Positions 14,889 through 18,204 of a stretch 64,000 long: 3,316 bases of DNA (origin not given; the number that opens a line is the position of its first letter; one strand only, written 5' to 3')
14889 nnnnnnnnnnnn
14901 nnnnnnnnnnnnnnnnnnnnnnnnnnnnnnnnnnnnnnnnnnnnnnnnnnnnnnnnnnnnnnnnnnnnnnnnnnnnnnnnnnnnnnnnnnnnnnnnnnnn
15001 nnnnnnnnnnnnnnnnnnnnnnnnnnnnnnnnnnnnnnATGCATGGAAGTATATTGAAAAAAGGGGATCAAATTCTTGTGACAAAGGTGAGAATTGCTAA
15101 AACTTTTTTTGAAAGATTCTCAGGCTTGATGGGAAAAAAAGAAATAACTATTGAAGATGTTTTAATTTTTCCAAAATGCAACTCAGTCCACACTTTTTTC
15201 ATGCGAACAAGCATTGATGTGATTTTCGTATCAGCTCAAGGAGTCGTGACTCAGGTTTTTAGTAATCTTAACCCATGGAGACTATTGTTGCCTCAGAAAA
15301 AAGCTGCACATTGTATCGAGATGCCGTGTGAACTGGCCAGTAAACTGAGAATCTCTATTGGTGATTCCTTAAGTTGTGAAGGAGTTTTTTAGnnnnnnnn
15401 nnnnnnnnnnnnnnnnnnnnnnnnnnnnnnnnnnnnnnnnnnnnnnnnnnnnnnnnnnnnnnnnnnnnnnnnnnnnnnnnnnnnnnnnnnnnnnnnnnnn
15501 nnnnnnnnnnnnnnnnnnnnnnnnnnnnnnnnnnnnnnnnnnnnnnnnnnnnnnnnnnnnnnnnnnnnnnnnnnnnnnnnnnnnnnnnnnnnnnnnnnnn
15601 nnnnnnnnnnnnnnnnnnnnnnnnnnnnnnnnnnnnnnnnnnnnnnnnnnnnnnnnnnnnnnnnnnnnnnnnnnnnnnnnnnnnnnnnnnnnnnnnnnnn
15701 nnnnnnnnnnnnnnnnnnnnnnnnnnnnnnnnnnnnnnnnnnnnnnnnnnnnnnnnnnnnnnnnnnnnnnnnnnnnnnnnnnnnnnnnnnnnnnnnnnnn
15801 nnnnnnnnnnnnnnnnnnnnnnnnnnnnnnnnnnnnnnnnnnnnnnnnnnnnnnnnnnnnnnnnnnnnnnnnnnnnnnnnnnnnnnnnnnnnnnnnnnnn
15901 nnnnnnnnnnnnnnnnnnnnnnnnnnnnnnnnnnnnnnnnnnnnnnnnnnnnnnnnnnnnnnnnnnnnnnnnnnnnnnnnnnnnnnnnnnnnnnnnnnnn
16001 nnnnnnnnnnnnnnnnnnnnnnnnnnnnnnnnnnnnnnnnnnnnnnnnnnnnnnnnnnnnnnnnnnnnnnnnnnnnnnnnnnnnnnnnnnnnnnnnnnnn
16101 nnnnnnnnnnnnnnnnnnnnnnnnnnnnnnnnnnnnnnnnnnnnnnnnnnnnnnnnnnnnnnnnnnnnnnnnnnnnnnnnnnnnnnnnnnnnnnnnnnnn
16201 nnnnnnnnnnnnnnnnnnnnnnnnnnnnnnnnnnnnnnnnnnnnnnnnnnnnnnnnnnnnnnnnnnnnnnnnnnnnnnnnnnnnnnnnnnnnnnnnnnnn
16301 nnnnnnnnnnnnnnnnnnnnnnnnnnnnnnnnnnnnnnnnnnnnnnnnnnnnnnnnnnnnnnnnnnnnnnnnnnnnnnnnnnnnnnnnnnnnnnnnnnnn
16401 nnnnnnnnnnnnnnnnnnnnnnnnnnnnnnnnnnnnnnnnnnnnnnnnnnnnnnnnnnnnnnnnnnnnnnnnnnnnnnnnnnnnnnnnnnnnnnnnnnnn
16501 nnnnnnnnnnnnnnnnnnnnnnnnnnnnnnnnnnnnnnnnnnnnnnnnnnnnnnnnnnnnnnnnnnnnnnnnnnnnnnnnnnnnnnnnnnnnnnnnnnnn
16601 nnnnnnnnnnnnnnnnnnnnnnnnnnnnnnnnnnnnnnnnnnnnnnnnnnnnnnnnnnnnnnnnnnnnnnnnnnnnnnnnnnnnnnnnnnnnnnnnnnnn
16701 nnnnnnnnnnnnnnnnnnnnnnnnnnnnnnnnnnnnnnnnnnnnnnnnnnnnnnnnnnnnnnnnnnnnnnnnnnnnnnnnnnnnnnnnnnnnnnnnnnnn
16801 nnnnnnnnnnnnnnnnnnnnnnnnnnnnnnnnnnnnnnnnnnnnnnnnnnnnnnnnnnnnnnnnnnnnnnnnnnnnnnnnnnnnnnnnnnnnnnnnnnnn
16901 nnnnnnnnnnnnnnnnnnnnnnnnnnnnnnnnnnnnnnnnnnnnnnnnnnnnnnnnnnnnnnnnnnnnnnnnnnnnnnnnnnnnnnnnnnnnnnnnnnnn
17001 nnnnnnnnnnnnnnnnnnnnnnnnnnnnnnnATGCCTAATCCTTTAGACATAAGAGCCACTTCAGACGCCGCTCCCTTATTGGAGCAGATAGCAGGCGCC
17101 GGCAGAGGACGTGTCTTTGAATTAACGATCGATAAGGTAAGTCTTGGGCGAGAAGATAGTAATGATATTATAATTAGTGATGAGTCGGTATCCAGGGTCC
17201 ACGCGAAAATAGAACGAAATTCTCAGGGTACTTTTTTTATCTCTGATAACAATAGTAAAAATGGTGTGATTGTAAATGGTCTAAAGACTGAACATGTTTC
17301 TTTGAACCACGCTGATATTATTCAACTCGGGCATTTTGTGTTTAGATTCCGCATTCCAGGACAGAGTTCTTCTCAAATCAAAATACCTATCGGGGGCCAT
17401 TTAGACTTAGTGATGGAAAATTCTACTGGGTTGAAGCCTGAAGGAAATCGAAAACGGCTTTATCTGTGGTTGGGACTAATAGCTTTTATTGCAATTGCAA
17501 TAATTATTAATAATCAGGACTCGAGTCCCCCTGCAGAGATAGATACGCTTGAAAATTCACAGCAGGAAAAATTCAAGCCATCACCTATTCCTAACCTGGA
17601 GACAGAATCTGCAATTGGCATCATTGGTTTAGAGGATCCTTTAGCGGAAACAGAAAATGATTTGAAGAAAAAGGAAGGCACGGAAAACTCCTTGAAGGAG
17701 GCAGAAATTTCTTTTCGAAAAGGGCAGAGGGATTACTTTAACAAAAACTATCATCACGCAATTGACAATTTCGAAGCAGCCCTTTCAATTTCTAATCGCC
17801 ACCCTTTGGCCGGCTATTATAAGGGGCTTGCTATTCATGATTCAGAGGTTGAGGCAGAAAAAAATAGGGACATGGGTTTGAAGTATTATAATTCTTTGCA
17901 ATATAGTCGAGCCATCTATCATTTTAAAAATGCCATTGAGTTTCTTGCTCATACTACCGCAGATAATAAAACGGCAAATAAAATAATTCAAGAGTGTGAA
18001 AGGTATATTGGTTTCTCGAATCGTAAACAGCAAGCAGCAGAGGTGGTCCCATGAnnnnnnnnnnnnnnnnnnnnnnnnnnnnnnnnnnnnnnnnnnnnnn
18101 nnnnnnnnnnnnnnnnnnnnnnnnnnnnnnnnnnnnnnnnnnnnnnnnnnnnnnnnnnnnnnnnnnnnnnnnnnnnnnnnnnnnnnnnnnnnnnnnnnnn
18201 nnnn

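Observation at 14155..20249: Translationally coupled tadC-DUF192-FHA-FHA-FHA operon with no Tad ATPase, TadB, pilin or secretin nearby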

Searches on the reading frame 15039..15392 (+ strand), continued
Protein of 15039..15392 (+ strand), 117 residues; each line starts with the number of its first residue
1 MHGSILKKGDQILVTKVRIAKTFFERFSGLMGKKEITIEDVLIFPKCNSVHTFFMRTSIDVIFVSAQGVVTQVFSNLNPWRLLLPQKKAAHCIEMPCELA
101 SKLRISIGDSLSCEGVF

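Call 97: predict_structure(protein=window:15039-15389:+)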
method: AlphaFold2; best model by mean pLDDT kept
length: 117 residues; sequences in the alignment: 1
mean_pLDDT: 39.1   pTM: 0.31
mean pLDDT of the five models: 39.1, 35.2, 34.0, 33.0, 30.4
residues with pLDDT >= 90: 0; 70-90: 0; 50-70: 12; < 50: 105
segments of 3 or more residues with pLDDT < 50: 1-17, 26-32, 35-53, 55-62, 64-117
pLDDT, mean of each block of 10 residues (from residue 1): 33 45 51 48 40 45 44 39 31 33 28 29
secondary structure, 60 per line:
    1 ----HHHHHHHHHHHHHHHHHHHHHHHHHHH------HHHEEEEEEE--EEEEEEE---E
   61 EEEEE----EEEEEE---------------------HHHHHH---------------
elements in order: H5-31 E41-47 E50-56 E60-65 E70-75 H97-102

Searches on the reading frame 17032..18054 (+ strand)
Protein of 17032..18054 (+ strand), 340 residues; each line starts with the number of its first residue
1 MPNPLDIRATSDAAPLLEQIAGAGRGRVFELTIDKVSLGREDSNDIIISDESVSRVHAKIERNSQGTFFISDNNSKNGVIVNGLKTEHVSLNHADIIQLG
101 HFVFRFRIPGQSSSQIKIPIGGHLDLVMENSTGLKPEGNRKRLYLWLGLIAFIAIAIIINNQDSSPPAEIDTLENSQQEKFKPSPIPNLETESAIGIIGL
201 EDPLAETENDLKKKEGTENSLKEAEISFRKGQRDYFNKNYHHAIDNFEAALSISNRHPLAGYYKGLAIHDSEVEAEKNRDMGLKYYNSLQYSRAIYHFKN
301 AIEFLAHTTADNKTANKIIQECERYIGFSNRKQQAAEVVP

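Call 3: search_protein_families(library=pfam, proteins=[window:17032-18054:+], max_evalue=0.1)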
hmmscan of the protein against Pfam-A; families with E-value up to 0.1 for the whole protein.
window:17032-18054:+ (340 aa): 7 families
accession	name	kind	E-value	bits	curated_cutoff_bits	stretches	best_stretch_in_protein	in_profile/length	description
PF00498.31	FHA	-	1e-18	67.9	20.7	1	36-100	1-67/67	FHA domain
PF16697.10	Yop-YscD_cpl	-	2.6e-17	63.3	33.2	1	20-107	3-91/94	Inner membrane component of T3SS, cytoplasmic domain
PF07719.23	TPR_2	-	0.00015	22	27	0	224-255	1-32/34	Tetratricopeptide repeat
PF00515.34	TPR_1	-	0.0011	19.1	27.8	0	281-303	7-29/34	Tetratricopeptide repeat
PF18221.6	MU2_FHA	-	0.0014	19.1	29.2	1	31-106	12-85/94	Mutator 2 Fork head associated domain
PF23310.1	TPR_27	-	0.0073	16.4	27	1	222-293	26-95/110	Plant tetratrico peptide repeats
PF04212.24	MIT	-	0.02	15.4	30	0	287-325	16-57/66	MIT (microtubule interacting and transport) domain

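Call 4: search_protein_families(library=ncbifam, proteins=[window:17032-18054:+], max_evalue=0.1)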
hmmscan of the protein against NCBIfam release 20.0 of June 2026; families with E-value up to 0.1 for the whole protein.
window:17032-18054:+ (340 aa): 9 families
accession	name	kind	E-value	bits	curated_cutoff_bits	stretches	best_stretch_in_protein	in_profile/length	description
NF052573.1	HisKinEspAMyxo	equivalog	1.7e-13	49.5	1400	1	21-109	33-122/755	serine histidine kinase EspA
NF049868.1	FhaB_Rv0019c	equivalog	6.9e-12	45.7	125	1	16-105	68-157/158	FHA domain-containing protein FhaB/FipA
NF041660.2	oxygluDhInhib_OdhI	equivalog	7e-11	42.1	200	1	21-104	43-125/130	oxoglutarate dehydrogenase inhibitor Odhl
TIGR03354.1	VI_FHA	hypoth_equivalog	1.2e-09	38.5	120.25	1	34-108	24-103/420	type VI secretion system-associated FHA domain protein TagH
NF033760.1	gliding_GltG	equivalog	1.8e-09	36.7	650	1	34-106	24-96/650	adventurous gliding motility protein GltG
NF052403.1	ESX1TransRegEspM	equivalog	2.5e-07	29.9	550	1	19-102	14-99/367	ESX-1 type VII secretion system transcriptional regulator EspM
TIGR02500.1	type_III_yscD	equivalog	0.00014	20.9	86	1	21-68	7-54/413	type III secretion system inner membrane ring subunit SctD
NF040959.1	MamA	equivalog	0.0053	16.2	200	0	217-267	132-180/204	magnetosome protein MamA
TIGR02917.1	PEP_TPR_lipo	equivalog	0.029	12.2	312.2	1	225-328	262-358/899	XrtA/PEP-CTERM system TPR-repeat protein PrsT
